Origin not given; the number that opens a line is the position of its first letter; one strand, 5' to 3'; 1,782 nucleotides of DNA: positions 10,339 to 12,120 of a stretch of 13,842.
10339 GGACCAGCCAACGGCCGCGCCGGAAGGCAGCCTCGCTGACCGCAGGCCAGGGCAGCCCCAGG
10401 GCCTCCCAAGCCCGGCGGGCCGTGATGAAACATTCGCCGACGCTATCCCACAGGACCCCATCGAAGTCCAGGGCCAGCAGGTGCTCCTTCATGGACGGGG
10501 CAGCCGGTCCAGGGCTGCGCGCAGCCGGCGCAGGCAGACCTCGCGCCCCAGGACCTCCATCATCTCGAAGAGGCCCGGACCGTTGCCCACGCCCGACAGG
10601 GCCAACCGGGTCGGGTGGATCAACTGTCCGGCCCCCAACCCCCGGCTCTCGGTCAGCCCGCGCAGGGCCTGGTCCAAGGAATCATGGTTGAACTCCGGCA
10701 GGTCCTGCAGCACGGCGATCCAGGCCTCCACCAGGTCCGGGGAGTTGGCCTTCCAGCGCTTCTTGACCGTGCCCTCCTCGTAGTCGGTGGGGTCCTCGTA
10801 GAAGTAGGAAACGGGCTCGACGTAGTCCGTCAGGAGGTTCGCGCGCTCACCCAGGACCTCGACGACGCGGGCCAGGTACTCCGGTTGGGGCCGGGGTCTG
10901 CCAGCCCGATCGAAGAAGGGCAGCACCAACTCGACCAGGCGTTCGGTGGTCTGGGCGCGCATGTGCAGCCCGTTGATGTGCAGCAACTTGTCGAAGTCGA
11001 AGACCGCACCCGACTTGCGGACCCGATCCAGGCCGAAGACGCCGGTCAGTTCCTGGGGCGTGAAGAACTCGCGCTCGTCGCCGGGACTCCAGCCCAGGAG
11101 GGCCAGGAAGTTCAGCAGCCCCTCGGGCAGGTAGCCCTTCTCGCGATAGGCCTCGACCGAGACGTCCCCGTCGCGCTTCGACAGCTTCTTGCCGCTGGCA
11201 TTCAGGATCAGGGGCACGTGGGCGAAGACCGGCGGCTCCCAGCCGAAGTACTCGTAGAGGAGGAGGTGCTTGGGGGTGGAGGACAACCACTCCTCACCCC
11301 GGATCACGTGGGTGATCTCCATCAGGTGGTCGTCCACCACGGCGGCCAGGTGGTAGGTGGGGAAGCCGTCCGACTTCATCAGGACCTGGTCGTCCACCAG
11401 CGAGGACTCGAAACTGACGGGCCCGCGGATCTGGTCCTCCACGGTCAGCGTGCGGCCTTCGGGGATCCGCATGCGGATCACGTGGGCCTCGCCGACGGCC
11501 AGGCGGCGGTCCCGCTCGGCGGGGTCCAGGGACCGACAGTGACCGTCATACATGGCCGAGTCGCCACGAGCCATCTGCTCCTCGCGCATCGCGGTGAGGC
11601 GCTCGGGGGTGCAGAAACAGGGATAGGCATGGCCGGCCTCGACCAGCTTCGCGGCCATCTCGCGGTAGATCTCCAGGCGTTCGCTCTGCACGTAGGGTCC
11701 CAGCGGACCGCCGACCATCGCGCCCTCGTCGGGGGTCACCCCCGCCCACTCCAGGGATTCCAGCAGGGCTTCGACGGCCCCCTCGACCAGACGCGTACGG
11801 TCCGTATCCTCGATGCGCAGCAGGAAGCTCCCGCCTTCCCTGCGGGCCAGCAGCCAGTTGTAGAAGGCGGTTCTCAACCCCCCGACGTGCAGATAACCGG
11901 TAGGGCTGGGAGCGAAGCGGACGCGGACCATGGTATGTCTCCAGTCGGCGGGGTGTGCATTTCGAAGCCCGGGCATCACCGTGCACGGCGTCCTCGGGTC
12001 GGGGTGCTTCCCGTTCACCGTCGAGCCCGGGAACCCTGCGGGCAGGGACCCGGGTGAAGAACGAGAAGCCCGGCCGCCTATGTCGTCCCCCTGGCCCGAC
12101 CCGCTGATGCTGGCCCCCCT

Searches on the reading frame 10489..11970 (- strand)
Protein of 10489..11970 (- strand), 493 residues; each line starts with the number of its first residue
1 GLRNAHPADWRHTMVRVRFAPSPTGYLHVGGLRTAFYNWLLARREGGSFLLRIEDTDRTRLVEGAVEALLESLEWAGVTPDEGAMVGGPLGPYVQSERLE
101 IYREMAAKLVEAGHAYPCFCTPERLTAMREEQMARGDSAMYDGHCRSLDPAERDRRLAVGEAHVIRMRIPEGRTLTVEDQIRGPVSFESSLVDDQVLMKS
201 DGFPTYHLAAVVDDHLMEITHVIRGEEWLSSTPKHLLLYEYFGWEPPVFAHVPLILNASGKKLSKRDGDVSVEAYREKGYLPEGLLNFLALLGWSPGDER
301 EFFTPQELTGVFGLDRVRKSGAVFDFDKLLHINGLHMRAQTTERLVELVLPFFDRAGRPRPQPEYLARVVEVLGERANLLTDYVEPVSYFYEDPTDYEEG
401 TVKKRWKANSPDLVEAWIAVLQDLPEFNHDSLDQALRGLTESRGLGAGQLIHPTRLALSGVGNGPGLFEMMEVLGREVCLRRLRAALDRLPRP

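Call 5: search_protein_families(library=pfam, proteins=[window:10489-11970:-], max_evalue=0.01)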
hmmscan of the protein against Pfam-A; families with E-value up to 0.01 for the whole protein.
window:10489-11970:- (493 aa): 2 families
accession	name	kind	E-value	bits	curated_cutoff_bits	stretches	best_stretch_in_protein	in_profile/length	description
PF00749.27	tRNA-synt_1c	-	5.6e-108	361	23.4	1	14-329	1-312/314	tRNA synthetases class I (E and Q), catalytic domain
PF19269.4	Anticodon_2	-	3.5e-35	121.9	23.6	1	344-487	1-141/141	Anticodon binding domain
